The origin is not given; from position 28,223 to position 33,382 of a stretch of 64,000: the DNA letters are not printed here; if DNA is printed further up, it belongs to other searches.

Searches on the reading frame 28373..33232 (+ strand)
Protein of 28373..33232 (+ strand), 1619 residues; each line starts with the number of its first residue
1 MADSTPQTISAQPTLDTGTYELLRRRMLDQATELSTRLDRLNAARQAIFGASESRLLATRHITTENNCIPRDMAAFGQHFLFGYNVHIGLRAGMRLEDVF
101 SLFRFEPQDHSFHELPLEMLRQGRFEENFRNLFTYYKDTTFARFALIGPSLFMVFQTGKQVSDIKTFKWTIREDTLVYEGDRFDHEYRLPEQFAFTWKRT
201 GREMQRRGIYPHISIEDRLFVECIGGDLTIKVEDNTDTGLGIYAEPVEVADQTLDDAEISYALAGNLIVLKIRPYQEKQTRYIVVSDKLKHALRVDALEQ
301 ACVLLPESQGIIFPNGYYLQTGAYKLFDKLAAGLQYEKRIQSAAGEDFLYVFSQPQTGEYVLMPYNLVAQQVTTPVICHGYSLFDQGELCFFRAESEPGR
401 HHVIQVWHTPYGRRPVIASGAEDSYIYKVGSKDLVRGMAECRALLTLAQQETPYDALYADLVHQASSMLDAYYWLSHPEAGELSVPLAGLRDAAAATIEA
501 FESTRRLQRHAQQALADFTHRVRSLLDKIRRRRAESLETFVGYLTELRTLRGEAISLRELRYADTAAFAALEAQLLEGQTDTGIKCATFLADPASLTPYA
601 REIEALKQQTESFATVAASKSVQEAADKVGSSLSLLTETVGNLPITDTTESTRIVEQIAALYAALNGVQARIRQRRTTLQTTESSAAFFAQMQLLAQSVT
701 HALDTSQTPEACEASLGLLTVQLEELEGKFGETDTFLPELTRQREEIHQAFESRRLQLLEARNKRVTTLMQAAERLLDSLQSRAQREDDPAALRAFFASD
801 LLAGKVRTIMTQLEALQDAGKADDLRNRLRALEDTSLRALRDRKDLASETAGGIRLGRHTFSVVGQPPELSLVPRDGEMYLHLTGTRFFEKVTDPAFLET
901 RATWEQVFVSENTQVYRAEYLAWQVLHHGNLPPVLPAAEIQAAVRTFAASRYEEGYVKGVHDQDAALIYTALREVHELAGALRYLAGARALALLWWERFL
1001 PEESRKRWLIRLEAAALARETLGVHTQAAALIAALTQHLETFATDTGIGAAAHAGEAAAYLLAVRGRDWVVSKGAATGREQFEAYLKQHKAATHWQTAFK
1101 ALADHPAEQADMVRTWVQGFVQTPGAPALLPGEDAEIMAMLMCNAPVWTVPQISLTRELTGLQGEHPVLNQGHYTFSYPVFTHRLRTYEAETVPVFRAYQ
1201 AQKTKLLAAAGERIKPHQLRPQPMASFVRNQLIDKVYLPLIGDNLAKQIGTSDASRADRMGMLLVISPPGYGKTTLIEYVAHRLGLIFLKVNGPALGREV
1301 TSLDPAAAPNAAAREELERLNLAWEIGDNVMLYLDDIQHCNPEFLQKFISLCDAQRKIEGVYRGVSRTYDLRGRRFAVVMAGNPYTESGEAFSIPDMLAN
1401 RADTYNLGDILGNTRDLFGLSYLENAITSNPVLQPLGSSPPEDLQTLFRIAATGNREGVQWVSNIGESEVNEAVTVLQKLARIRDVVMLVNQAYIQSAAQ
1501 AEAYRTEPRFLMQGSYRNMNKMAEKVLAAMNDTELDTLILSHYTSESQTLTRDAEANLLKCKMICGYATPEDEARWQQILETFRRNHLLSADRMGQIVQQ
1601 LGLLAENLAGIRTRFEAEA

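Call 7: search_protein_families(library=pfam, proteins=[window:28373-33232:+])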
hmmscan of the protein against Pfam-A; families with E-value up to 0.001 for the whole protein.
window:28373-33232:+ (1619 aa): 6 families
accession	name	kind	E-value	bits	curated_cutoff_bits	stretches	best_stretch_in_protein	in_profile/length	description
PF12458.13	DUF3686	-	5.7e-173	576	25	1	33-473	1-448/448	ATPase involved in DNA repair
PF25472.1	DUF7902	-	2.9e-21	75.9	26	1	595-677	2-84/85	Domain of unknown function (DUF7902)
PF00004.35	AAA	-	5.7e-05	24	21.2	1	1263-1299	1-37/131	ATPase family associated with various cellular activities (AAA)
PF07728.20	AAA_5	-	5.8e-05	23.6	22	1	1263-1386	2-125/139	AAA domain (dynein-related subfamily)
PF13401.12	AAA_22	-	6.1e-05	23.8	27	1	1260-1355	5-113/130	AAA domain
PF05496.18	RuvB_N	-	0.00019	21.7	27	0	1252-1299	25-72/159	Holliday junction DNA helicase RuvB P-loop domain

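Call 52: search_protein_families(library=padloc, proteins=[window:28373-33232:+], max_evalue=0.001)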
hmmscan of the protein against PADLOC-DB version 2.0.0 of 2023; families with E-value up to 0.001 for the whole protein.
window:28373-33232:+ (1619 aa): 0 families
